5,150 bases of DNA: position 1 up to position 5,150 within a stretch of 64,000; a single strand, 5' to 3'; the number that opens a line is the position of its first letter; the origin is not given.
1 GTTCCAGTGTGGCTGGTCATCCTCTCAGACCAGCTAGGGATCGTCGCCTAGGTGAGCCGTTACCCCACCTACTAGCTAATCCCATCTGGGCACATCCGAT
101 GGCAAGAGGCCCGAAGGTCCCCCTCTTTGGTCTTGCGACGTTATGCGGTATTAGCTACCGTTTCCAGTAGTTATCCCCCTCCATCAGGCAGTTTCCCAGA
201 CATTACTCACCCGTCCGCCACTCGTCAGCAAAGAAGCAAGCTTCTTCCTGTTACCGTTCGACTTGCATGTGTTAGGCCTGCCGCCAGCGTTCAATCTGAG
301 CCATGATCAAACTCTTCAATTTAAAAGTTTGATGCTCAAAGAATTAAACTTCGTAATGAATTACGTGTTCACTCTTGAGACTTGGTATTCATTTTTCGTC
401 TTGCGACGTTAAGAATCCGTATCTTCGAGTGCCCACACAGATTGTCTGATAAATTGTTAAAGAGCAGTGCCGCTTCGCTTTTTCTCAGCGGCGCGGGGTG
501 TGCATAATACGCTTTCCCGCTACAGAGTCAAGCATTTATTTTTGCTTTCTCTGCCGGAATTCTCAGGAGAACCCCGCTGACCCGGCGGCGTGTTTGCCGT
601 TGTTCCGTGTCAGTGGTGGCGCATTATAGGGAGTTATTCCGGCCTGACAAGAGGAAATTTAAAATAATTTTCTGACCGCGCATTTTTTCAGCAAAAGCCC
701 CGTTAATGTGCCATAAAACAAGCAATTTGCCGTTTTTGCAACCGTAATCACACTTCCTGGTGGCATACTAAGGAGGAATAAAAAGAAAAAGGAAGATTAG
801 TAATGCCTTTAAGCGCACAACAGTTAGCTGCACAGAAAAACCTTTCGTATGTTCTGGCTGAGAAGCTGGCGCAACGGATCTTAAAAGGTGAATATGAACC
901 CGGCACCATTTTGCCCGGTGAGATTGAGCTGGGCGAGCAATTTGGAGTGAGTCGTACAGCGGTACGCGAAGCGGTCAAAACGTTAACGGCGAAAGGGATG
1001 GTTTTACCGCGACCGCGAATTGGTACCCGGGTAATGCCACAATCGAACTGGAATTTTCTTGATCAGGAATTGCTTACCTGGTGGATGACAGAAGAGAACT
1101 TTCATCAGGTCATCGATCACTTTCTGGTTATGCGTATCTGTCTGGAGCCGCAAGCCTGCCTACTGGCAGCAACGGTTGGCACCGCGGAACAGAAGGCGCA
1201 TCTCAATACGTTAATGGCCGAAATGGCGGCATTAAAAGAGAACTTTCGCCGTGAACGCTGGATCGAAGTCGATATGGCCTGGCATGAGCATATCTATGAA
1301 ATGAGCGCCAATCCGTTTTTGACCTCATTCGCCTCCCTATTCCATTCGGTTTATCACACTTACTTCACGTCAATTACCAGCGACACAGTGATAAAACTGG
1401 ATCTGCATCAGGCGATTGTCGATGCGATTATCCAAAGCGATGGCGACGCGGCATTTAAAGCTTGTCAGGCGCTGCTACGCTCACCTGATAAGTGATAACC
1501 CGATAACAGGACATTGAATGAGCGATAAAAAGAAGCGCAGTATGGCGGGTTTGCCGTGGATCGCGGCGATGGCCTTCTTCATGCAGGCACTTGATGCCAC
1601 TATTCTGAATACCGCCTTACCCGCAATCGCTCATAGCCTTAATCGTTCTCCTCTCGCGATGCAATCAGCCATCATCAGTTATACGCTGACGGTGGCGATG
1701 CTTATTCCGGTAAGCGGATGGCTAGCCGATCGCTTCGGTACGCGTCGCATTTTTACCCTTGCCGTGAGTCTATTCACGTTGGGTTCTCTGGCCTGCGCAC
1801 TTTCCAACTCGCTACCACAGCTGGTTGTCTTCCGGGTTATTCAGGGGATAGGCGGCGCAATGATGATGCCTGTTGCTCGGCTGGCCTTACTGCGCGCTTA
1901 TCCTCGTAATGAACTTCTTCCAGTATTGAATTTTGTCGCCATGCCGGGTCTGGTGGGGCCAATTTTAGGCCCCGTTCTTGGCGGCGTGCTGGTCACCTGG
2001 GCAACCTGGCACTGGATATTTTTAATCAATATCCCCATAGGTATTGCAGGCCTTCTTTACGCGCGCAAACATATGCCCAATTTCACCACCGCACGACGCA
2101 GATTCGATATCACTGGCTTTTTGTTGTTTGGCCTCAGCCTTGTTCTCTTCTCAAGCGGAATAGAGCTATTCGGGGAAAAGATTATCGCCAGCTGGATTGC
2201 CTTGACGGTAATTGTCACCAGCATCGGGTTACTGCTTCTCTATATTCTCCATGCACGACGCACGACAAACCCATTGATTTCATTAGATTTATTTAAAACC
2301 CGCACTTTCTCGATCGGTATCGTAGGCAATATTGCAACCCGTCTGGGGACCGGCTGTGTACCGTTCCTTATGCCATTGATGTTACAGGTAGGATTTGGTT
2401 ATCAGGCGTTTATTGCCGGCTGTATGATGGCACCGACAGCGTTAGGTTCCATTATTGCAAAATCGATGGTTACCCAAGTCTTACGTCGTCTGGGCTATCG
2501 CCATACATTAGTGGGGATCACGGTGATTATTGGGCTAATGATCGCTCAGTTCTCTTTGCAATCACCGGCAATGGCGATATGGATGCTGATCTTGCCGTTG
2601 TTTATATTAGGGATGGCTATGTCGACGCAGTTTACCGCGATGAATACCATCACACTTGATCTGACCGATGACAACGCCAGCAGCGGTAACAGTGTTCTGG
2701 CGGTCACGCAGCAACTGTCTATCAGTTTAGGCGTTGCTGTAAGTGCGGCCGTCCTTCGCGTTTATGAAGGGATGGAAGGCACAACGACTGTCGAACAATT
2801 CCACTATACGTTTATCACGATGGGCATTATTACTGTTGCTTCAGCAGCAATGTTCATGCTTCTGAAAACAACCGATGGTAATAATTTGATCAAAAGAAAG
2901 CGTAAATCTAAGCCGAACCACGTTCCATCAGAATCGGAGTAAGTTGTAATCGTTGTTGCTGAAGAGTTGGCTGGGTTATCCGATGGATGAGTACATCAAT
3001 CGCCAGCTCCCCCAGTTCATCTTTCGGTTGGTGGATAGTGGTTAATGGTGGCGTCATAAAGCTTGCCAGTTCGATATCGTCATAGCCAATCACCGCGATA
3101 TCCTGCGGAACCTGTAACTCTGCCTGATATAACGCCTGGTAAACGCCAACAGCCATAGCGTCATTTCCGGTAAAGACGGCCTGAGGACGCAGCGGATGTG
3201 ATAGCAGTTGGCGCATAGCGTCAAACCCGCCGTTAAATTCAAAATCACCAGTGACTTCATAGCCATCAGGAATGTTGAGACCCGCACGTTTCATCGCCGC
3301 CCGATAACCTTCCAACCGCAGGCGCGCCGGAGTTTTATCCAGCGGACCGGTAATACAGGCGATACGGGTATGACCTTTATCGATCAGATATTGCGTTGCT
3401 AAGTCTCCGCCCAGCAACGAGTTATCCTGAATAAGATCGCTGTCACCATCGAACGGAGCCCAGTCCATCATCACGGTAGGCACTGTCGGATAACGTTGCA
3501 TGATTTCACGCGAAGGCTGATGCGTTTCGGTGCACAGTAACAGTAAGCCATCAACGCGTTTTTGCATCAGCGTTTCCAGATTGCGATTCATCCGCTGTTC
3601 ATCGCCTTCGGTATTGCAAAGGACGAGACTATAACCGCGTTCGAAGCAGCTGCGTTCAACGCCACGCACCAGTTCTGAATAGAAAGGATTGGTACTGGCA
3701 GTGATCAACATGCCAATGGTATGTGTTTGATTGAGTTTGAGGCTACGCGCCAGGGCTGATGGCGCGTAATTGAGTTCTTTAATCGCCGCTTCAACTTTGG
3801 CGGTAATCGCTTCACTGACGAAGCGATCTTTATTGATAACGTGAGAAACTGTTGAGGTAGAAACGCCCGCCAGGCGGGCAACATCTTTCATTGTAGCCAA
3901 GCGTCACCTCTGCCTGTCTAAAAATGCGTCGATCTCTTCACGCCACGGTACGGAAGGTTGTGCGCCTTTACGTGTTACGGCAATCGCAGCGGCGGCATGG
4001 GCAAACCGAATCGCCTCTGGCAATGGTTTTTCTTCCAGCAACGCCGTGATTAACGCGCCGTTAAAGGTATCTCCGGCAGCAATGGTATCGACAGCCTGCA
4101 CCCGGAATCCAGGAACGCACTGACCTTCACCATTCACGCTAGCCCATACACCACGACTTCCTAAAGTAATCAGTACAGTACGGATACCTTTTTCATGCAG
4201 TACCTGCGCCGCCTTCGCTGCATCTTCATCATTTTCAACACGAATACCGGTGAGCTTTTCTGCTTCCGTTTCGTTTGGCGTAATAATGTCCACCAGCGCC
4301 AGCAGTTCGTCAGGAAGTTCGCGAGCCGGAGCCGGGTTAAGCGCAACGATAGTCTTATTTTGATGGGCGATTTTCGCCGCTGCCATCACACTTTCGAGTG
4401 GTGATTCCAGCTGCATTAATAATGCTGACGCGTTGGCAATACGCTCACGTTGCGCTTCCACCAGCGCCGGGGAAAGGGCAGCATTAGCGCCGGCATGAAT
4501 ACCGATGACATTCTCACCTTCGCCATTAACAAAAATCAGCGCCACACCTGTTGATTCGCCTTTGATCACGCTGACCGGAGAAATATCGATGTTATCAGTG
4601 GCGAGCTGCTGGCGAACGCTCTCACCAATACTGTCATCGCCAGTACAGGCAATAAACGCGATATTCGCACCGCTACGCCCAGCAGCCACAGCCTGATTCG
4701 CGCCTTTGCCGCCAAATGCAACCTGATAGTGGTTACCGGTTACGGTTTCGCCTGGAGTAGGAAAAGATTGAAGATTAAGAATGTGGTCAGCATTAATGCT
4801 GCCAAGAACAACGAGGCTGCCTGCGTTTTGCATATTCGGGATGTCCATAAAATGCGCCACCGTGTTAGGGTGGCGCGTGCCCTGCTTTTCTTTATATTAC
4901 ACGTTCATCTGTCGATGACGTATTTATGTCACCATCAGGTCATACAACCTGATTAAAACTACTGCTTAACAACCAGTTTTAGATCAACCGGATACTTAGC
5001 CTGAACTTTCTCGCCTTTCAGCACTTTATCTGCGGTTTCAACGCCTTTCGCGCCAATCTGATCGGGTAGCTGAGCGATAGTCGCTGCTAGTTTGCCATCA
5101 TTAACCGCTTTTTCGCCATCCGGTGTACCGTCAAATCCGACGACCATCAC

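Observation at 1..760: Window opens inside an rRNA operon; tandem P1/P2 promoters are intact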

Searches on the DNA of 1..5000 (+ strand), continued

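Call 37: search_dna_similar(query=window:652-830:+, collection=ecoli_genomes, mode=near, rows=spread, max_rows=25)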
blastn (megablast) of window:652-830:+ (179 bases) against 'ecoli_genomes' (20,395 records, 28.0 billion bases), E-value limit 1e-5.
Records with a match: 5426; places in all: 10175; records where one place covers at least 80% of the query: 5422.
Genomes with a match: 5425 of 5426; with a place that covers at least 80% of the query: 5421. Places per genome that has any: lowest 1, median 2, highest 3. On chromosomes: 10173 places; on plasmids: 2.
Best place of each record, by identity: >=99% 4627; 95-99% 799.
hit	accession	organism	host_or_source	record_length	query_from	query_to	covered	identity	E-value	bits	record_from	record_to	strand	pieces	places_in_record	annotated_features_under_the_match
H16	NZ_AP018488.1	Escherichia coli O157:H7 strain PV15-279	Homo sapiens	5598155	1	179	100%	100.0%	6e-88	331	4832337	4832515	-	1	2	yieP: FadR/GntR family transcriptional regulator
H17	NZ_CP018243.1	Escherichia coli strain 350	missing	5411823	1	179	100%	100.0%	6e-88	331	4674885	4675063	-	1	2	yieP: FadR/GntR family transcriptional regulator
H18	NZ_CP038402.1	Escherichia coli O157:H7 strain BB24-1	cattle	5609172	1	179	100%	100.0%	6e-88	331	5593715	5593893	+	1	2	yieP: FadR/GntR family transcriptional regulator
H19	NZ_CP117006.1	Escherichia coli strain MLI108K3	Homo sapiens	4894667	1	179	100%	100.0%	6e-88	331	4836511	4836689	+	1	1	yieP: FadR/GntR family transcriptional regulator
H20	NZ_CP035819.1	Escherichia coli strain WS3294A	Homo sapiens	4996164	1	179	100%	100.0%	6e-88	331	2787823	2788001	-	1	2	yieP: FadR/GntR family transcriptional regulator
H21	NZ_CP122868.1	Escherichia coli strain ETEC1721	Sus scrofa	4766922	1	179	100%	100.0%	6e-88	331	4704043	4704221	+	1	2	yieP: FadR/GntR family transcriptional regulator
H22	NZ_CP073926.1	Escherichia coli strain MB98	Poultry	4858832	1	179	100%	100.0%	6e-88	331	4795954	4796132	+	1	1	yieP: FadR/GntR family transcriptional regulator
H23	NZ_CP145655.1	Escherichia coli strain S1-IND-01-B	Homo sapiens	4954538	1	179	100%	100.0%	6e-88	331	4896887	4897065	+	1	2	yieP: FadR/GntR family transcriptional regulator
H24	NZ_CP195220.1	Escherichia coli strain CRKP-1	Homo sapiens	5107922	1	179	100%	100.0%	6e-88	331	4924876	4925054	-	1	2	yieP: FadR/GntR family transcriptional regulator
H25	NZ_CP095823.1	Escherichia coli strain STE15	avian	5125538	1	179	100%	100.0%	6e-88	331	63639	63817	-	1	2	yieP: FadR/GntR family transcriptional regulator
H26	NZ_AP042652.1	Escherichia coli strain OkiPb01708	bovine feces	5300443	1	179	100%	100.0%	6e-88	331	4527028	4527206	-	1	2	yieP: FadR/GntR family transcriptional regulator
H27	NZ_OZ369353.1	Escherichia coli strain Esc7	not applicable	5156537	1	179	100%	100.0%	6e-88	331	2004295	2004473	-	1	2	yieP: FadR/GntR family transcriptional regulator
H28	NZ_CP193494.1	Escherichia coli O121 strain WL1277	Non-intact or comminuted pork product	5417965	1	179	100%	100.0%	6e-88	331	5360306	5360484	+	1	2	yieP: FadR/GntR family transcriptional regulator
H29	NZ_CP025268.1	Escherichia coli str. K-12 substr. MG1655 strain K-12 ...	Homo sapiens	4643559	1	179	100%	99.4%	3e-86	326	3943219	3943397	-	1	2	yieP: FadR/GntR family transcriptional regulator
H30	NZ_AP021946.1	Escherichia coli strain WP2-S18-ESBL-08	-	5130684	1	179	100%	99.4%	3e-86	326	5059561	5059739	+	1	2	yieP: FadR/GntR family transcriptional regulator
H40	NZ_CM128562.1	Escherichia coli strain 2824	chicken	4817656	1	37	21%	100.0%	5e-9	69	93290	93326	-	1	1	none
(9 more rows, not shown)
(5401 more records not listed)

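Call 43: search_rna_families(sources=[L009, L010, L011, L012, L013], threshold=gathering)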
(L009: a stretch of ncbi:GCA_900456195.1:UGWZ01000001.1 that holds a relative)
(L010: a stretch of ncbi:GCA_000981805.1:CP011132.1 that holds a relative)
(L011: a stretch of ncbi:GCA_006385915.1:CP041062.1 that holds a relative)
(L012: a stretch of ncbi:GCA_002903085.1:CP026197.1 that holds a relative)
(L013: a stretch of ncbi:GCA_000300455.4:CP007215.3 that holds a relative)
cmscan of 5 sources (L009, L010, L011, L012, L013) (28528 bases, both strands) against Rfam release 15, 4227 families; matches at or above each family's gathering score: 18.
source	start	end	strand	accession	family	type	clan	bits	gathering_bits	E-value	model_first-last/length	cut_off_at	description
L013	486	2025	-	RF00177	SSU_rRNA_bacteria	Gene; rRNA;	CL00111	1579.9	50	0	1-1533/1533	no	Bacterial small subunit ribosomal RNA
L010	480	2021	-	RF00177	SSU_rRNA_bacteria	Gene; rRNA;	CL00111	1577.9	50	0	1-1533/1533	no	Bacterial small subunit ribosomal RNA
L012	476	2017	-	RF00177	SSU_rRNA_bacteria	Gene; rRNA;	CL00111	1577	50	0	1-1533/1533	no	Bacterial small subunit ribosomal RNA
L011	508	2047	-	RF00177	SSU_rRNA_bacteria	Gene; rRNA;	CL00111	1572.6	50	0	1-1533/1533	no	Bacterial small subunit ribosomal RNA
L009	480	2023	-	RF00177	SSU_rRNA_bacteria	Gene; rRNA;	CL00111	1570.4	50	0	1-1533/1533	no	Bacterial small subunit ribosomal RNA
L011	162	269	-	RF01830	StyR-44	Gene;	-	114.3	54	1.2e-17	1-107/107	no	Salmonella enterica Typhi npcRNA 44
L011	1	154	-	RF02541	LSU_rRNA_bacteria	Gene; rRNA;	CL00112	111.6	50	1.1e-32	1-156/2925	3'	Bacterial large subunit ribosomal RNA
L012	133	237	-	RF01830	StyR-44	Gene;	-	109.3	54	1.2e-16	1-107/107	no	Salmonella enterica Typhi npcRNA 44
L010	136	241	-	RF01830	StyR-44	Gene;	-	107.6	54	2.6e-16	1-107/107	no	Salmonella enterica Typhi npcRNA 44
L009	57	155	-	RF01830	StyR-44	Gene;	-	105.3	54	7.7e-16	1-107/107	no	Salmonella enterica Typhi npcRNA 44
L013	53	162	-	RF01830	StyR-44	Gene;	-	105.3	54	7.6e-16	1-107/107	no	Salmonella enterica Typhi npcRNA 44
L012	1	125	-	RF02541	LSU_rRNA_bacteria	Gene; rRNA;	CL00112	95.8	50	1.8e-27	1-125/2925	3'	Bacterial large subunit ribosomal RNA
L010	1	128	-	RF02541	LSU_rRNA_bacteria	Gene; rRNA;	CL00112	92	50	3.2e-26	1-127/2925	3'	Bacterial large subunit ribosomal RNA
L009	236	308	-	RF00005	tRNA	Gene; tRNA;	CL00001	60.1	29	7.3e-11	1-71/71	no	tRNA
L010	322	394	-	RF00005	tRNA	Gene; tRNA;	CL00001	60.1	29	7.3e-11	1-71/71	no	tRNA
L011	350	422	-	RF00005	tRNA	Gene; tRNA;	CL00001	60.1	29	7.3e-11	1-71/71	no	tRNA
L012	318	390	-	RF00005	tRNA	Gene; tRNA;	CL00001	60.1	29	7.3e-11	1-71/71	no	tRNA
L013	243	315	-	RF00005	tRNA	Gene; tRNA;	CL00001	60.1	29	7.3e-11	1-71/71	no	tRNA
